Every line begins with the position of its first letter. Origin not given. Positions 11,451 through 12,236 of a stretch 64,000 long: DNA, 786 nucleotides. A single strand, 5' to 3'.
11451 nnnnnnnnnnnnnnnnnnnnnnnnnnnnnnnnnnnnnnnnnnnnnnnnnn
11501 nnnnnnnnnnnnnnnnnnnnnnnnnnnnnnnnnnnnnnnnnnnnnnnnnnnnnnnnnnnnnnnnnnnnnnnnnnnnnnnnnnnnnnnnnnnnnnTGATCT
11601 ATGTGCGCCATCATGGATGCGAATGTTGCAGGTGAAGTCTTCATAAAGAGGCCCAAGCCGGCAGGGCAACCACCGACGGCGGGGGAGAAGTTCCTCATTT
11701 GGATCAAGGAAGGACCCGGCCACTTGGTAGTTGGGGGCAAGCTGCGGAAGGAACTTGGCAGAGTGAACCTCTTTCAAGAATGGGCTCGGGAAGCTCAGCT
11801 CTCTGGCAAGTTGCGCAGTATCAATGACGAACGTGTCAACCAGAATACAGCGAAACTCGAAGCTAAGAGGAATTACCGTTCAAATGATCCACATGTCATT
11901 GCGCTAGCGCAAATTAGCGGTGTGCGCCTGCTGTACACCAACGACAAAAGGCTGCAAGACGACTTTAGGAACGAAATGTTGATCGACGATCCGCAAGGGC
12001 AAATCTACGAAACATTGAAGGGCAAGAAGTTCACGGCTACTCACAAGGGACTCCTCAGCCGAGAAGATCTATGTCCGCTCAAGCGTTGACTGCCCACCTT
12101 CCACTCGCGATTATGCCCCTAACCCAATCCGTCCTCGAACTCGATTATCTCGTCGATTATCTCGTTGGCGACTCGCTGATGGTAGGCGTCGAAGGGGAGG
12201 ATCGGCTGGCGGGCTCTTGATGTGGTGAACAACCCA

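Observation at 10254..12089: Low-GC two-gene cassette: ABC/OLD-type AAA ATPase (DUF3696-like tail) tightly coupled to a small PIN-like protein, a candidate PARIS/Septu-like defence module with a different nuclease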

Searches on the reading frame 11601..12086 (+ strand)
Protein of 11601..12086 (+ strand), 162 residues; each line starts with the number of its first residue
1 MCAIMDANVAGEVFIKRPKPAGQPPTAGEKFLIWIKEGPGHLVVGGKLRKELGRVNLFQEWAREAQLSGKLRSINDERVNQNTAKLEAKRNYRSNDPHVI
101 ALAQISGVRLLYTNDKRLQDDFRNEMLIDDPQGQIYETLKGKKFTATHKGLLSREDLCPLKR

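Call 3: search_protein_families(library=pfam, proteins=[window:11601-12086:+], max_evalue=1)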
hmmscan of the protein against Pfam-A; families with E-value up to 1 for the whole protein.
window:11601-12086:+ (162 aa): 1 family
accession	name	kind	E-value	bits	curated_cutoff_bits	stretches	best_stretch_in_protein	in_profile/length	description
PF01850.27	PIN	-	0.0022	19.1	23.6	1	68-119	64-115/120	PIN domain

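Call 4: search_protein_families(library=padloc, proteins=[window:11601-12086:+], max_evalue=1)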
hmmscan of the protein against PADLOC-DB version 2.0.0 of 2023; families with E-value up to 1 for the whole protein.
window:11601-12086:+ (162 aa): 0 families

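Call 5: search_protein_families(library=ncbifam, proteins=[window:11601-12086:+], max_evalue=1)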
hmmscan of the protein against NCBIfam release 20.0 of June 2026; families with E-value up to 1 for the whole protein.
window:11601-12086:+ (162 aa): 0 families

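Call 6: find_homologous_proteins(query=window:11601-12086:+, max_evalue=0.001)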
Query window:11601-12086:+ (162 aa): 69 proteins with E <= 0.001 among 112 candidates.
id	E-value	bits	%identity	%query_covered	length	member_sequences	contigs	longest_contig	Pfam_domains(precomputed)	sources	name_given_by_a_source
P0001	1.4e-103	361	100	100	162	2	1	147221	-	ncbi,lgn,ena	-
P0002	1.2e-82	293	85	100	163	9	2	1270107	-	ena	-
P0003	3.2e-82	292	84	100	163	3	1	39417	-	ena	-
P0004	3.4e-80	285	81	99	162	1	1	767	-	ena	-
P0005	4.7e-78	278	81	99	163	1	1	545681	-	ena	-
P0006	5.5e-70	252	74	100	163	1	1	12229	-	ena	-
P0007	3.0e-68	246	74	98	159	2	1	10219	-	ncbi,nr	ncbi:MAG: hypothetical protein OXI33_01555 [Chloroflexota bacterium]|nr:hypothetical protein [Chloro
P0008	1.6e-42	163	53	99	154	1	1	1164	-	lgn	-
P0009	1.8e-42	163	52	99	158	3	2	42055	-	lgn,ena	-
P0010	9.9e-42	160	52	98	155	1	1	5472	PF01850.28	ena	-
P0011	1.3e-41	160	51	99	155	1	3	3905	-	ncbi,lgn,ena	-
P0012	3.6e-41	158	51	98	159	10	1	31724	PF01850.28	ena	-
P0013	4.1e-41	158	51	99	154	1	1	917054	-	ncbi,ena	-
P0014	4.7e-41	158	53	99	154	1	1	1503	PF01850.28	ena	-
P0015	5.5e-41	158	51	99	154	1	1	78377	-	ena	-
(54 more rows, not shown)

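Call 13: find_related_loci(query=A1, collection=genome_contigs, flank=6000)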
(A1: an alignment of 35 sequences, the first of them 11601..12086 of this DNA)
Query A1 (162 aa) in genome_contigs; peptide patterns used: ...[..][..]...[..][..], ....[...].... (x = any residue, [..] = any of these).
376 stretches matched a pattern; 359 encode a relative of the query (tblastn E <= 1e-3); the best 80 are kept; 79 distinct loci.
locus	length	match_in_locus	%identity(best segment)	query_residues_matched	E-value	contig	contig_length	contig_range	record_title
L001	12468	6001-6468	52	1-161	1e-51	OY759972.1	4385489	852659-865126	MAG: Chloroflexota bacterium isolate 55c93f92-7b64-48b2-973a-1fcfb2e6d712 genome assembly, chromosome: 1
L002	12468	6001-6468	52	1-161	1e-51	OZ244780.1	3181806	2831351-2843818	MAG: Dehalococcoidia bacterium isolate 5f96cbe3-438d-44fc-9d38-e394ee4f63dc genome assembly, chromosome: 1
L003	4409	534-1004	51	1-161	3e-51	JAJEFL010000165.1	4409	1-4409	MAG: Rhodothermales bacterium isolate p16x43bins.4 k141_896561, whole genome shotgun sequence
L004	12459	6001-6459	53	1-158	1e-50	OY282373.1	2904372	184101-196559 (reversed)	MAG: uncultured Nitrospirales bacterium genome assembly, chromosome: 1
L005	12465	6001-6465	52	1-161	2e-50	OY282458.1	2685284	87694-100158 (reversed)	MAG: uncultured Dehalococcoidia bacterium genome assembly, chromosome: 1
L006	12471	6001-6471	53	1-161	4e-50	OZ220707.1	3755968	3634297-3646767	MAG: Rhodothermales bacterium isolate 73463979-71cf-475a-bf3e-fc0c682d52d1 genome assembly, chromosome: 1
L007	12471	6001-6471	54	1-161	7e-50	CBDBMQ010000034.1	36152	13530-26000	MAG: Rhodothermales bacterium isolate 2f1e6004-1539-424d-a2a3-fdea80cd2d68 genome assembly, contig: contig_34, whole gen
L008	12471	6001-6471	50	1-161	8e-50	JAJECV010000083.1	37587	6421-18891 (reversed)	MAG: Rhodothermales bacterium isolate jk18xAbins.42 k141_55754, whole genome shotgun sequence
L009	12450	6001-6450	49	1-156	1e-49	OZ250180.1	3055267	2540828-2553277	MAG: Dehalococcoidia bacterium isolate 83759f26-b041-4e0e-ab00-00081dda6eed genome assembly, chromosome: 1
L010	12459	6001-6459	52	1-158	9e-50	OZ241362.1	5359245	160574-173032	MAG: Candidatus Latescibacterota bacterium isolate 7df831f4-54e1-479f-8521-a5e6456f6651 genome assembly, chromosome: 1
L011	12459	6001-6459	51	1-158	2e-49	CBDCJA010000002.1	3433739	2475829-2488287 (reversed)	MAG: Dehalococcoidia bacterium isolate 74759a26-e43e-47b4-bd7b-8cfaae66933d genome assembly, contig: contig_2, whole gen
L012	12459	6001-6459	53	1-158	2e-49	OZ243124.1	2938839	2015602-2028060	MAG: Nitrospirales bacterium isolate 0e0ef677-6dc8-49ba-883f-7fd47c8f42f7 genome assembly, chromosome: 1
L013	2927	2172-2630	51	1-160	5e-49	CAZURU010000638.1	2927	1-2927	MAG TPA_asm: uncultured bacterium isolate SRP109090_co2_4 genome assembly, contig: NODE_51516_length_2927_cov_4.477716,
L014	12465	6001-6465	51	1-161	6e-49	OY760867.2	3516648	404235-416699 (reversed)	MAG: Dehalococcoidia bacterium isolate ec36dd00-29ce-491f-9a3f-6816ace52b4b genome assembly, chromosome: 1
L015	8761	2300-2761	52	1-158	1e-48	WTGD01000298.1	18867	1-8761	MAG: Nitrospinota bacterium isolate CO36386bin_35 NODE_1338_length_18867_cov_8.144589, whole genome shotgun sequence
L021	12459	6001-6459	52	1-158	1e-47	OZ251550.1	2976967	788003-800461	MAG: Nitrospirales bacterium isolate d59870a2-bf11-498b-9867-9f61eb436578 genome assembly, chromosome: 1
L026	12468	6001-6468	51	1-162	4e-47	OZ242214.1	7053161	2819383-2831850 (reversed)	MAG: Candidatus Latescibacterota bacterium isolate f171f34e-caa5-40bf-9919-1f3307ea572d genome assembly, chromosome: 1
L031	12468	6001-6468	50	1-161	2e-46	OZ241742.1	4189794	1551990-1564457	MAG: Rhodothermales bacterium isolate 6e813d85-8f61-4035-a4a2-b9e8d494f84d genome assembly, chromosome: 1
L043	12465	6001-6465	48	1-160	8e-46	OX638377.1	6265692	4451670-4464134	MAG: uncultured Latescibacteria bacterium isolate 96736c8f-e424-4c7a-a7cc-5c0d8e7e2df7 genome assembly, chromosome: 1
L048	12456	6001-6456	51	1-158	2e-45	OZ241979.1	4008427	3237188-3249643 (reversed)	MAG: uncultured Candidatus Binatia bacterium isolate 9577865d-1fdf-407d-8016-5da360aaf3ec genome assembly, chromosome: 1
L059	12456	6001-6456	47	1-158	1e-44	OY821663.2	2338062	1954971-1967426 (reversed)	MAG: Dehalococcoidia bacterium isolate 04ec0ed8-798b-4585-a8de-e3c995a4e665 genome assembly, chromosome: 1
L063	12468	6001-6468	48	1-161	6e-44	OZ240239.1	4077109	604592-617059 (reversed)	MAG: Candidatus Latescibacterota bacterium isolate 9476a452-a56b-4094-aa10-7e41c1f40ab4 genome assembly, chromosome: 1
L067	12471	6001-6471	48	1-158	9e-44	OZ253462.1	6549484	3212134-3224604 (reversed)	MAG: Candidatus Latescibacterota bacterium isolate 85c596c4-e601-42f5-bc00-22a25924bb3e genome assembly, chromosome: 1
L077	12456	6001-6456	47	1-158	5e-43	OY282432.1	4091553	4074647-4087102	MAG: uncultured Candidatus Binatia bacterium isolate 81991fb1-66cf-4eb3-b653-309a223604dd genome assembly, chromosome: 1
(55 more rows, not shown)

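Call 14: find_encoding_contigs(protein=P0001, flank=10000, max_places=3)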
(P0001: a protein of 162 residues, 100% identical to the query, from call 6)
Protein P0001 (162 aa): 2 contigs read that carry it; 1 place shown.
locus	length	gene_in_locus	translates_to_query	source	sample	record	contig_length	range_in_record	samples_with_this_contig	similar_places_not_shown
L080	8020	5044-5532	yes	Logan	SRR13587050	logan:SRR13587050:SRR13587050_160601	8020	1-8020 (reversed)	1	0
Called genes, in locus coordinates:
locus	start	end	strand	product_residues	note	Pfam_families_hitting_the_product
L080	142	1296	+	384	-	PF00890:FAD_binding_2, PF01266:DAO, PF01494:FAD_binding_3 (faint), PF13450:NAD_binding_8 (weak)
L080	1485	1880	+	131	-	PF07883:Cupin_2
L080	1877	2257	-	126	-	-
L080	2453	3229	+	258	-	PF23441:SDR (weak), PF00106:adh_short, PF13561:adh_short_C2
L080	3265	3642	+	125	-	-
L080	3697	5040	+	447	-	PF13175:AAA_15, PF13476:AAA_23 (weak), PF13304:AAA_21, PF13175:AAA_15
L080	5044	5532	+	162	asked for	-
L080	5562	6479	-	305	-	PF00701:DHDPS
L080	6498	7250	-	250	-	-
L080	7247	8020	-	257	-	?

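Call 23: search_solved_structures(query=A1, max_evalue=10, show_alignments=2)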
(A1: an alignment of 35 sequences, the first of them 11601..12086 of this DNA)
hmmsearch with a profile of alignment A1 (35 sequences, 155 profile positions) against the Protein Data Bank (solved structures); distinct sequences matched with E-value up to 10: 4.
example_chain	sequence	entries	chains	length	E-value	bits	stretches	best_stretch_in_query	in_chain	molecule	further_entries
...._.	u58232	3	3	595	0.94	12.8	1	32-98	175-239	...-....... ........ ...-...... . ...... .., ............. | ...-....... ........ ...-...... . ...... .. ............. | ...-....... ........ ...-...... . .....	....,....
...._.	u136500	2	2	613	1.3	12.4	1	32-98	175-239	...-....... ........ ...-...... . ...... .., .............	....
4ayw_A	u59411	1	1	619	1.9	11.9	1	33-98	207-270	ATP-BINDING CASSETTE SUB-FAMILY B MEMBER 10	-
9j1m_x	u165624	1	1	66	6.7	10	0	127-151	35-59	Mitochondrial domain of uncharacterised function (DUF1713)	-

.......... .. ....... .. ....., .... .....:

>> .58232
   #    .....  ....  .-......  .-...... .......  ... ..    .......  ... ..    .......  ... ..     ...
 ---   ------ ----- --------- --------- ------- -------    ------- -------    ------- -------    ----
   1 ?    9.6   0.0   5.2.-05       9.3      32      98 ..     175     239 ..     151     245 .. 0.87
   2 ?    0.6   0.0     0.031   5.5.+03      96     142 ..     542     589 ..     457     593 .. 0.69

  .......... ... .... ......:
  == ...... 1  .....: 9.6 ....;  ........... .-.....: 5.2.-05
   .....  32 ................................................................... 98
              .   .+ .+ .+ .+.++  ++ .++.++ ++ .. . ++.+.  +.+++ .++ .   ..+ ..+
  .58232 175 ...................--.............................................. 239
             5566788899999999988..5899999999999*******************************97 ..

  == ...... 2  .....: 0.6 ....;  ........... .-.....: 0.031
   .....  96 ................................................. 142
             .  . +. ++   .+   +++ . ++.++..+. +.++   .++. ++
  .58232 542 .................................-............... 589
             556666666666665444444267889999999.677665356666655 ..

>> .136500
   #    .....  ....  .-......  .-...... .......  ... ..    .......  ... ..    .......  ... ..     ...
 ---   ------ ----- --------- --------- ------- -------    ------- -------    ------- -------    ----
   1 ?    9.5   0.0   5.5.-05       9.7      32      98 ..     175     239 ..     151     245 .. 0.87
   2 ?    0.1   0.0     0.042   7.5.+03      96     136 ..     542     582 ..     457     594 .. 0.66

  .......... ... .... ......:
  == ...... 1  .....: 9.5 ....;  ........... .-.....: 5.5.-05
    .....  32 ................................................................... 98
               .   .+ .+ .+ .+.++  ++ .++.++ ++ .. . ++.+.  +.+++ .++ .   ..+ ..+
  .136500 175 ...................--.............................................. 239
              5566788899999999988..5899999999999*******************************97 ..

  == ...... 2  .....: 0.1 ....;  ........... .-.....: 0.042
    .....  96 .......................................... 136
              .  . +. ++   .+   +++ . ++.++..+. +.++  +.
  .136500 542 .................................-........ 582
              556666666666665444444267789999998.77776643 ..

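Call 28: predict_structure(alignment_id=A1)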
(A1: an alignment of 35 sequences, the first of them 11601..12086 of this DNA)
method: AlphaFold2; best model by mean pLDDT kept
length: 162 residues; sequences in the alignment: 35
mean_pLDDT: 92.2   pTM: 0.88
mean pLDDT of the five models: 92.2, 91.7, 91.7, 90.9, 90.6
residues with pLDDT >= 90: 132; 70-90: 24; 50-70: 4; < 50: 2
segments of 3 or more residues with pLDDT < 50: none
pLDDT, mean of each block of 10 residues (from residue 1): 95 79 87 94 96 92 93 96 95 95 96 98 94 94 94 86 46
secondary structure, 60 per line:
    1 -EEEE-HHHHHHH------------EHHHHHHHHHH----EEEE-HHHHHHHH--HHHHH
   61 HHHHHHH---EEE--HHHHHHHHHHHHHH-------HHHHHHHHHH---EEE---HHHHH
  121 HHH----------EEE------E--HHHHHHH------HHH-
elements in order: E2-5 H7-13 H27-36 E41-44 H46-53 H56-67 E71-73 H76-89 H97-106 E110-112 H116-123 E134-136 H146-152

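Call 30: fold_search(model_id=the predicted structure, library=pdb)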
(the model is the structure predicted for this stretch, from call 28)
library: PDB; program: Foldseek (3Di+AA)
matches with E <= 10: 604; with E <= 0.001: 1
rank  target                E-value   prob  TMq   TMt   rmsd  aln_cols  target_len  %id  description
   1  2fe1                  6.1e-04  1.00  0.49  0.58   4.5       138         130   16  Crystal Structure of PAE0151 from Pyrobaculum aerophilum (released 2005-12-27)
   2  5x3t_B                1.4e-03  1.00  0.49  0.55   5.3       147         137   19  VapBC from Mycobacterium tuberculosis (released 2017-06-07)
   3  3zvk_C                1.5e-03  1.00  0.43  0.50   5.7       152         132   13  Crystal structure of VapBC2 from Rickettsia felis bound to a DNA fragment from their promoter (released 2011-12-14)
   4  3zvk_B                1.6e-03  0.99  0.43  0.50   5.7       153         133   14  Crystal structure of VapBC2 from Rickettsia felis bound to a DNA fragment from their promoter (released 2011-12-14)
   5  7by2_B                3.9e-03  1.00  0.44  0.55   4.7       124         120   16  Toxin-antitoxin complex from Klebsiella pneumoniae (released 2021-04-28)
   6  2h1c_A                3.9e-03  0.99  0.41  0.46   5.1       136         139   15  Crystal Structure of FitAcB from Neisseria gonorrhoeae (released 2006-09-26)
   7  7by3_B                1.0e-02  0.99  0.43  0.54   5.4       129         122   16  Toxin-antitoxin complex from klebsiella pneumoniae (released 2021-04-28)
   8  8ssf_A                1.7e-02  0.93  0.41  0.39   8.7       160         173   12  Minimal protein-only/RNA-free Ribonuclease P from Hydrogenobacter thermophilus (released 2023-10-18)
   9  5yz4                  1.8e-02  0.99  0.46  0.54   5.9       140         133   14  Structure of the PIN domain endonuclease Utp24 (released 2018-12-19)
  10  5ecw_A                1.9e-02  0.96  0.46  0.55   5.4       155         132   10  Structure of the Shigella flexneri VapC mutant D7A (released 2016-02-17)
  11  9r0e_B                2.1e-02  0.51  0.32  0.29  10.1       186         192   12  Structure of the human heterotetrameric cis-prenyltransferase complex harboring NgBR-S249T in complex with magnesium,  (released 2025-10-29)
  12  1v8p_C                2.8e-02  0.93  0.40  0.47   5.2       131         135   15  Crystal structure of PAE2754 from Pyrobaculum aerophilum (released 2004-02-10)
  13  7vwo_A                2.9e-02  0.98  0.49  0.55   4.1       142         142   13  TA complex from Mycobacterium tuberculosis (released 2022-11-16)
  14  5k8j_B                3.1e-02  0.90  0.43  0.51   5.8       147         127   14  Structure of Caulobacter crescentus VapBC1 (apo form) (released 2016-12-28)
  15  6nkl_A                3.1e-02  0.89  0.44  0.51   5.5       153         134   18  2.2 A resolution structure of VapBC-1 from nontypeable Haemophilus influenzae (released 2019-04-10)
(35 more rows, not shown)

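Call 49: search_protein_families(library=pfam, proteins=[L077:1044-2606:+, L048:7625-10411:+, L063:6532-7749:+, L067:9314-9793:-, L021:3784-4599:+, L043:1642-2886:+, L026:8930-10060:-, L067:6738-7247:-, L021:3204-3683:-], max_evalue=0.01)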
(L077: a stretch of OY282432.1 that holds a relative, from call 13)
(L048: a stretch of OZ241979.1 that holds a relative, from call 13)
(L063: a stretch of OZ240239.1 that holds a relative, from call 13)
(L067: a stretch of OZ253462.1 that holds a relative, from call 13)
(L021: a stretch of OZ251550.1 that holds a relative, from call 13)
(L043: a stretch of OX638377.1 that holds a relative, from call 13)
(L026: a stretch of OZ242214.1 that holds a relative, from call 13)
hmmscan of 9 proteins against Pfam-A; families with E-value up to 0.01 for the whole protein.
L077:1044-2606:+ (521 aa): 0 families

L048:7625-10411:+ (929 aa): 1 family
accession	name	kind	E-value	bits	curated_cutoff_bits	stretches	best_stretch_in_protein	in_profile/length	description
PF04465.17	DUF499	-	1.4e-12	46.7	23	1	170-362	73-261/1024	Protein of unknown function (DUF499)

L063:6532-7749:+ (406 aa): 7 families
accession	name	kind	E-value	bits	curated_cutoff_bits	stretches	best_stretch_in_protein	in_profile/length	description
PF13304.12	AAA_21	-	2.4e-29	103.8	27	2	261-336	227-304/304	AAA domain, putative AbiEii toxin, Type IV TA system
PF13175.12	AAA_15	-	1.2e-15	58.5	32.1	2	6-49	3-47/374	AAA ATPase domain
PF02463.25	SMC_N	-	4.8e-14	52.8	40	2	6-48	2-47/220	RecF/RecN/SMC N terminal domain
PF11398.14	DUF2813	-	6.8e-07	29.4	21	1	286-338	278-328/372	Protein of unknown function (DUF2813)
PF13476.12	AAA_23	-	1.9e-06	29.1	27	1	8-48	1-42/201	AAA domain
PF13555.12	AAA_29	-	1.5e-05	25.1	27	1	7-48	2-45/61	P-loop containing region of AAA domain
PF00005.33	ABC_tran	-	0.0013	19.8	25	0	27-48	13-34/137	ABC transporter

L067:9314-9793:- (159 aa): 0 families

L021:3784-4599:+ (272 aa): 1 family
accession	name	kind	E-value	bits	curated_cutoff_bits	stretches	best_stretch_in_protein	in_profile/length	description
PF14103.11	DUF4276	-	4.9e-10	40.4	30.2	1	62-264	1-190/192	Domain of unknown function (DUF4276)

L043:1642-2886:+ (415 aa): 4 families
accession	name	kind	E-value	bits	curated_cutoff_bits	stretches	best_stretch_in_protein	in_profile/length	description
PF13635.12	DUF4143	-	5.1e-47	160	28.1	1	203-361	1-159/160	Domain of unknown function (DUF4143)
PF13173.12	AAA_14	-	7.1e-24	84.7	27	1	24-138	3-127/129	AAA domain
PF13191.12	AAA_16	-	0.0017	19.3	32.6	1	14-130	14-104/167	AAA ATPase domain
PF01022.26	HTH_5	-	0.0077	16.5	22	0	224-262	8-45/47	Bacterial regulatory protein, arsR family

L026:8930-10060:- (376 aa): 6 families
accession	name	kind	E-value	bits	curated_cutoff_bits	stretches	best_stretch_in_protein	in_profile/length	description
PF06114.19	Peptidase_M78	-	2.7e-15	56.7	22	1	189-275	37-122/123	IrrE N-terminal-like domain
PF01381.28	HTH_3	-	5e-10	39.7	23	1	10-64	1-55/55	Helix-turn-helix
PF13560.12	HTH_31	-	9e-09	36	27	1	7-62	3-58/64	Helix-turn-helix domain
PF13443.12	HTH_26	-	5.3e-06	27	22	1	9-66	1-59/63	Cro/C1-type HTH DNA-binding domain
PF12844.13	HTH_19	-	0.00098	19.4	30.2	1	9-65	3-59/64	Helix-turn-helix domain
PF03683.19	UPF0175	-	0.0055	16.8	27.9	0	341-368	24-51/75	Uncharacterised protein family (UPF0175)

L067:6738-7247:- (169 aa): 0 families

L021:3204-3683:- (159 aa): 0 families
